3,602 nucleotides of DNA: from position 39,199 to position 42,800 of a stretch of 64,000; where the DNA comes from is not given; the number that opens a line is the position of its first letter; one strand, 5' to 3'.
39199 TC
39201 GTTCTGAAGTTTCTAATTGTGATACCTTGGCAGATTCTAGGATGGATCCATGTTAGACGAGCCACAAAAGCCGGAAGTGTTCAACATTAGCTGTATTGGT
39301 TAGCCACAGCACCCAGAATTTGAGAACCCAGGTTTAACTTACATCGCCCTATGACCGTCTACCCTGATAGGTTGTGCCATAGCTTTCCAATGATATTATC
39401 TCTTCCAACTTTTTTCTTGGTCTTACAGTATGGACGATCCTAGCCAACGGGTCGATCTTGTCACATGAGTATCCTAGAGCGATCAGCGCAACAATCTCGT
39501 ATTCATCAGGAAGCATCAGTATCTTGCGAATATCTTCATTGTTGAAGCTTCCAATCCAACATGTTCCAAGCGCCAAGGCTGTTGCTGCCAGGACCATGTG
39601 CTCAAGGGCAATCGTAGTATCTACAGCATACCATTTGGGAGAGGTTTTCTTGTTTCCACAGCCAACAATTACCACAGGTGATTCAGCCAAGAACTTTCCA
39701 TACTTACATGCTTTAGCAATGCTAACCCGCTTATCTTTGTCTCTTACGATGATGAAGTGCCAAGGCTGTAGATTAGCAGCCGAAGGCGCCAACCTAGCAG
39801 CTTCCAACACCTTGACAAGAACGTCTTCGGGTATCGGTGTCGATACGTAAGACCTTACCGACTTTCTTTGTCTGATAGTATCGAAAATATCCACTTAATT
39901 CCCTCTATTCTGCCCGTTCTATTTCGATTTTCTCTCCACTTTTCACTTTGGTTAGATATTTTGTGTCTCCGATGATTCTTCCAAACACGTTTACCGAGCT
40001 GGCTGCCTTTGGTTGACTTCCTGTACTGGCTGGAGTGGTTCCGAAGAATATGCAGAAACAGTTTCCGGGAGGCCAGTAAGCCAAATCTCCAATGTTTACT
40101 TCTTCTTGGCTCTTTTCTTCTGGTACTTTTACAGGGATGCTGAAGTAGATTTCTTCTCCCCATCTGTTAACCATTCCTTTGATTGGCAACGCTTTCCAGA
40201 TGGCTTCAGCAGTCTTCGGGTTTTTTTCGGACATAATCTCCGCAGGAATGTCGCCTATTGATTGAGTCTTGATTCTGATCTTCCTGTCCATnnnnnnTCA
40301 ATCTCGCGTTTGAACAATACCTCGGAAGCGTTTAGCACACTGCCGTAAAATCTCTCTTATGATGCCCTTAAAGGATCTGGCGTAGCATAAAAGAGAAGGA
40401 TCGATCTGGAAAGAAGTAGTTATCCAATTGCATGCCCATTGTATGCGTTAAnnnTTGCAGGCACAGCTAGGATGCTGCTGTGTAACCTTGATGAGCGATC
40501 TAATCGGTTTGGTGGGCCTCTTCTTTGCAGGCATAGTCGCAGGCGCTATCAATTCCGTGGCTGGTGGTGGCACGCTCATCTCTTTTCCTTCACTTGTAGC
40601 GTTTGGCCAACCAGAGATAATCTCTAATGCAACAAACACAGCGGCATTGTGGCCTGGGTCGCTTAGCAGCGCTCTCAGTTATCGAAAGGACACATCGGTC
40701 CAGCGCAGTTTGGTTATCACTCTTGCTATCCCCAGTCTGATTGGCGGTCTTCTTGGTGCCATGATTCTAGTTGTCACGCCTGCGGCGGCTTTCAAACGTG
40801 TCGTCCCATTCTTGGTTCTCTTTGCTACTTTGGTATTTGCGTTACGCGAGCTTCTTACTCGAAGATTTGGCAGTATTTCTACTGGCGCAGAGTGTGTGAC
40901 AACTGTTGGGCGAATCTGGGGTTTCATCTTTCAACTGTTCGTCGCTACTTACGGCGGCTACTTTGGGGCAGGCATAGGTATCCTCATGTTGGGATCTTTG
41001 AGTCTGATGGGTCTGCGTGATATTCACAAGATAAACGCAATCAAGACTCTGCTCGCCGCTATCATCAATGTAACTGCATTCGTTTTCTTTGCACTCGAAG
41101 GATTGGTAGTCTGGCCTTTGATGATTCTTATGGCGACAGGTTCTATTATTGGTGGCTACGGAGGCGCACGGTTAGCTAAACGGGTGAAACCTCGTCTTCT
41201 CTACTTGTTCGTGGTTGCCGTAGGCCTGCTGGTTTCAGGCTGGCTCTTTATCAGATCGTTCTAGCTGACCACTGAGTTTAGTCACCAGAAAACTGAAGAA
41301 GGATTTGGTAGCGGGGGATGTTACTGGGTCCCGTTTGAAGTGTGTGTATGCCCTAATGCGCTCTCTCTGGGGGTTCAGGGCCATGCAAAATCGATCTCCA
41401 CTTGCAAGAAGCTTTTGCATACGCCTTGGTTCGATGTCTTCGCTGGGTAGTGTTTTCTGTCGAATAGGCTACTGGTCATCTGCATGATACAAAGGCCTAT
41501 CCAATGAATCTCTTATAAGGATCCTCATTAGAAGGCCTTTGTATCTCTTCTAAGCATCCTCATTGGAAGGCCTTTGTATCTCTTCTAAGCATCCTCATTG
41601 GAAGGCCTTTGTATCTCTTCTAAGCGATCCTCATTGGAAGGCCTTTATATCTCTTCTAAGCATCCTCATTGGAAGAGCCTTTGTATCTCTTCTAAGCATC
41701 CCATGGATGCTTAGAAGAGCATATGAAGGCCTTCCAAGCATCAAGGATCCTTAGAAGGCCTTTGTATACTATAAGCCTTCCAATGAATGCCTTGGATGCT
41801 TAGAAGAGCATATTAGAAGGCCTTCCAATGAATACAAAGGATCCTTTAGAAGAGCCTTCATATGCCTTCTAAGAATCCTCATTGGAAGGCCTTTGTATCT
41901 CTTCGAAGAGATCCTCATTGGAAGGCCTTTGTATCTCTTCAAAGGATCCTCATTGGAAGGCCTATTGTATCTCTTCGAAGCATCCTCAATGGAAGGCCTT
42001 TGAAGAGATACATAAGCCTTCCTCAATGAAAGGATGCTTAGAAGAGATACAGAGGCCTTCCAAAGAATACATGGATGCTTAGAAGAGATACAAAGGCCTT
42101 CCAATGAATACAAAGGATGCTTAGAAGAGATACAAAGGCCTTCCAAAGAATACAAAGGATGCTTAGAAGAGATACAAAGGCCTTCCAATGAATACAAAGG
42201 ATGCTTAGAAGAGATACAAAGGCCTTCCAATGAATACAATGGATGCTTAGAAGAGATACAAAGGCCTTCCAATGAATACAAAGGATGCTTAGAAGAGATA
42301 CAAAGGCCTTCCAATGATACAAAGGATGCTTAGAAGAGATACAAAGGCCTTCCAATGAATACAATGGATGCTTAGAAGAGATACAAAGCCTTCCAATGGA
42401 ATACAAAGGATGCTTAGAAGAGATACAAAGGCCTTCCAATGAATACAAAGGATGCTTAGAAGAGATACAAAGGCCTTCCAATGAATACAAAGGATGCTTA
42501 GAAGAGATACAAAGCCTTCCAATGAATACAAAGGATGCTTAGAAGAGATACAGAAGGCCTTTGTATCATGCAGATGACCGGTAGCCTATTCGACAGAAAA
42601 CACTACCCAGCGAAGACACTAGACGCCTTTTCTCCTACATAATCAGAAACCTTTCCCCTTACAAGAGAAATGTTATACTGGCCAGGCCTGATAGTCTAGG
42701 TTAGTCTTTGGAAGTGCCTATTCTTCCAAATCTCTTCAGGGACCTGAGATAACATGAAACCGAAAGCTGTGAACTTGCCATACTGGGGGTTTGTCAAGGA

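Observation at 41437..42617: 1.2-kb compound palindrome built from tandem 35-bp and inverted tandem 42-bp repeats, bracketed by a 60-bp inverted repeat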

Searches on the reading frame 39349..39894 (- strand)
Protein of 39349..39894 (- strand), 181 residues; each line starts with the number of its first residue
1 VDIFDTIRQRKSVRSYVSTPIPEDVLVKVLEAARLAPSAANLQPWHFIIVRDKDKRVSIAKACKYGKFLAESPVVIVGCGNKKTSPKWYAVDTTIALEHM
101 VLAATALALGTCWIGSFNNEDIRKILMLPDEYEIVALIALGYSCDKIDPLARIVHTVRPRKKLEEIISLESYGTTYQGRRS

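Call 8: search_protein_families(library=pfam, proteins=[window:39349-39894:-], max_evalue=0.01)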
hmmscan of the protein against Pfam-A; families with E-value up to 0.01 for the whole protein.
window:39349-39894:- (181 aa): 2 families
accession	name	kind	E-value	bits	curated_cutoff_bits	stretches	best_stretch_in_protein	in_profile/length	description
PF00881.29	Nitroreductase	-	4.9e-35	121.6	23.5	2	7-63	1-57/167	Nitroreductase family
PF14512.11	TM1586_NiRdase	-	2.7e-22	79.9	27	3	96-170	87-152/215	Putative TM nitroreductase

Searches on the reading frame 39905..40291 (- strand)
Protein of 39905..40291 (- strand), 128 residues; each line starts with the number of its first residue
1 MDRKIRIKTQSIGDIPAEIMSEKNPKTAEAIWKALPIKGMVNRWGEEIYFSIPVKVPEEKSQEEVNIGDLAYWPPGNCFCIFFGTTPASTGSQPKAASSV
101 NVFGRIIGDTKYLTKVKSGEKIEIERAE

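Call 31: search_protein_families(library=pfam, proteins=[window:39905-40291:-], max_evalue=0.01)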
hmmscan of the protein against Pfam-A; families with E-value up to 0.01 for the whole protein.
window:39905-40291:- (128 aa): 3 families
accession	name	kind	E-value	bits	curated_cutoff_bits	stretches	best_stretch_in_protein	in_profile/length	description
PF04126.18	Cyclophil_like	-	6.5e-42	142.6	27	1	3-125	1-120/120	Cyclophilin-like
PF18050.6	Cyclophil_like2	-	6.5e-10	39.5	22.7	1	25-89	15-82/115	Cyclophilin-like family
PF12903.12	DUF3830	-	0.00026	21.4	26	1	16-70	11-72/143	Protein of unknown function (DUF3830)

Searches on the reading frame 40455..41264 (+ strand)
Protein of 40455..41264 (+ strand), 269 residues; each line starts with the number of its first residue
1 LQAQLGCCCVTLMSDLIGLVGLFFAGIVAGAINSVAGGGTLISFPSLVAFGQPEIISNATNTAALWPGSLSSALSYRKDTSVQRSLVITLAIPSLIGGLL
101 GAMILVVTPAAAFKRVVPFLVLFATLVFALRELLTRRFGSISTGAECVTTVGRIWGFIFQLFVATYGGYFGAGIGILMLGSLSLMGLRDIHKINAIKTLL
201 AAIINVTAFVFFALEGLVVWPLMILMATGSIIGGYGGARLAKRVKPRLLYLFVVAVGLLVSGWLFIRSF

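Call 8: search_protein_families(library=pfam, proteins=[window:40455-41264:+], max_evalue=0.01)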
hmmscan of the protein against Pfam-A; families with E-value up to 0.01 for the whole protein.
window:40455-41264:+ (269 aa): 1 family
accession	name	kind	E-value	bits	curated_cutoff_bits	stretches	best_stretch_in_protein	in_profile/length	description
PF01925.25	TauE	-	3e-42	145.4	32.6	1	22-262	1-235/237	Sulfite exporter TauE/SafE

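Call 11: find_encoding_contigs(protein=window:40455-41264:+, flank=10000, max_places=10)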
Protein window:40455-41264:+ (269 aa): no gene with exactly this product is on record in the collection.

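Call 19: find_encoding_contigs(protein=window:40491-41264:+, flank=10000, max_places=10)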
Protein window:40491-41264:+ (257 aa): no gene with exactly this product is on record in the collection.

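Call 20: find_homologous_proteins(query=window:40491-41264:+, max_evalue=1e-30)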
Query window:40491-41264:+ (257 aa): 7152 proteins with E <= 1e-30 among 8000 candidates; the best 120 are listed.
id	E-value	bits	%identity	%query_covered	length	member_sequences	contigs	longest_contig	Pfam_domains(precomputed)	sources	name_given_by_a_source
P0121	4.8e-151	520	99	100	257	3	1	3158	PF01925.26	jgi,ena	-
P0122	6.2e-147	506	95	100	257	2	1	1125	PF01925.26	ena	-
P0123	6.5e-137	473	89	100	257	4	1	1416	PF01925.26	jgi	jgi:uncharacterized membrane protein YfcA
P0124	9.8e-133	460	88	99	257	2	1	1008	PF01925.26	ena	-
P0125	6.5e-126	437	82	100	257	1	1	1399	PF01925.26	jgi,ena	-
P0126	8.5e-126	437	82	100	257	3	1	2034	PF01925.26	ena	-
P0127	1.5e-124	433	84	100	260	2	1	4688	PF01925.26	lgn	-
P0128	1.7e-122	426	79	100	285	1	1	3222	PF01925.26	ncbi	-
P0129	1.8e-121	423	79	100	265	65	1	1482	PF01925.26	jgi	jgi:uncharacterized membrane protein YfcA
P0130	9.9e-121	420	79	100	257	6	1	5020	PF01925.26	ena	-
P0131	1.6e-120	420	77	100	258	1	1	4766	PF01925.26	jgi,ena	-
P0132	2.0e-120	419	79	100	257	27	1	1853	PF01925.26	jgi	-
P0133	4.7e-120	418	78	100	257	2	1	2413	PF01925.26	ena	-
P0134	3.6e-119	415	77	100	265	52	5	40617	PF01925.26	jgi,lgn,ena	-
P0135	9.9e-119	414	79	99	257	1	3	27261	PF01925.26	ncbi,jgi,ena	-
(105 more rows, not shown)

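Call 21: find_encoding_contigs(protein=P0121, flank=10000, max_places=10)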
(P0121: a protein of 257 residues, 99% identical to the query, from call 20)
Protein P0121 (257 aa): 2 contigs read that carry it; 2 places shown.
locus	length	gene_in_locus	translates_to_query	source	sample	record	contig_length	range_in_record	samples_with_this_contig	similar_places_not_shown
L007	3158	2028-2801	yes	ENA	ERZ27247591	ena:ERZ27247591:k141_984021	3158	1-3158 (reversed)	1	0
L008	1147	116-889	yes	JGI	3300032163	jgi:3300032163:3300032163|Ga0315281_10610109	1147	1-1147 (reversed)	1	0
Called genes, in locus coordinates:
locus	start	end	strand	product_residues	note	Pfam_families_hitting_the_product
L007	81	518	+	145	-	-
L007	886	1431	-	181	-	PF00881:Nitroreductase, PF14512:TM1586_NiRdase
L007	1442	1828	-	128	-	PF04126:Cyclophil_like, PF18050:Cyclophil_like2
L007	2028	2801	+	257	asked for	PF01925:TauE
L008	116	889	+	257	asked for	PF01925:TauE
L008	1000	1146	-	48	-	?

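Call 22: find_encoding_contigs(protein=P0122, flank=10000, max_places=10)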
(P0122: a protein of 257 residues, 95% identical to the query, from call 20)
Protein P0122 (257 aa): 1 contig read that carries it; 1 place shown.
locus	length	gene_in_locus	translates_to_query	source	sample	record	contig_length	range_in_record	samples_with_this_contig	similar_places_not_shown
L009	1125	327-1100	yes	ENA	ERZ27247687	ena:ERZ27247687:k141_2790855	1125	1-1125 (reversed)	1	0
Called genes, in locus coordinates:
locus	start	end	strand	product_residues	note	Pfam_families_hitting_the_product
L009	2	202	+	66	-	?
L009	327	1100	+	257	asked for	PF01925:TauE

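Call 43: find_encoding_contigs(protein=P0123, flank=10000, max_places=10)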
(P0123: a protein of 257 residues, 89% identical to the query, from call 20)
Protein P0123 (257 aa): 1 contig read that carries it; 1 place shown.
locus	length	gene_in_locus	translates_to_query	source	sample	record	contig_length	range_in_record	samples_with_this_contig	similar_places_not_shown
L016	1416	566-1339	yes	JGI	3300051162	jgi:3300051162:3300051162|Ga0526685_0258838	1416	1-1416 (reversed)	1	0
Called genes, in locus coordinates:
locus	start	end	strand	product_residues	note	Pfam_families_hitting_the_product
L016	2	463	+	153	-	?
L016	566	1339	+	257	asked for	PF01925:TauE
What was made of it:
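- Tried and rejected: L009 and L016 end before reaching the locus (calls 22, 43).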

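Call 44: find_encoding_contigs(protein=P0127, flank=10000, max_places=10)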
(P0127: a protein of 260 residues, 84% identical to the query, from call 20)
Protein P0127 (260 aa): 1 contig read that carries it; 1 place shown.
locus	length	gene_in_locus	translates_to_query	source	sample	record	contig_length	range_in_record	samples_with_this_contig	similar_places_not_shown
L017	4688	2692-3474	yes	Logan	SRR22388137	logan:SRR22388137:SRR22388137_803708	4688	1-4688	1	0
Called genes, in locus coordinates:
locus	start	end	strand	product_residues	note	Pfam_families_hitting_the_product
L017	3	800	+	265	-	?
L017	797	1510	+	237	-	PF00005:ABC_tran, PF02463:SMC_N (faint), PF13166:AAA_13 (faint), PF13175:AAA_15 (faint), PF13304:AAA_21 (weak)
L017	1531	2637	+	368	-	PF00126:HTH_1, PF12727:PBP_like, PF13531:SBP_bac_11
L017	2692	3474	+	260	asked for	PF01925:TauE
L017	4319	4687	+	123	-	?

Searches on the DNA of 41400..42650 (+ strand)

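Call 56: search_dna_similar(query=window:41400-42650:+, collection=plasmids, mode=distant, max_evalue=0.001, max_rows=10)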
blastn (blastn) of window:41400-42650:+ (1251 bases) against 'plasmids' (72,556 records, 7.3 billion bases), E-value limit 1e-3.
No match.

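Call 57: search_dna_similar(query=window:41400-42650:+, collection=phages, mode=distant, max_evalue=0.001, max_rows=10)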
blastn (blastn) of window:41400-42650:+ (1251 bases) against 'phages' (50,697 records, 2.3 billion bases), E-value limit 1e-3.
No match.
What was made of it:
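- Tried and rejected: blastn against plasmids and phages gave nothing (calls 56, 57).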
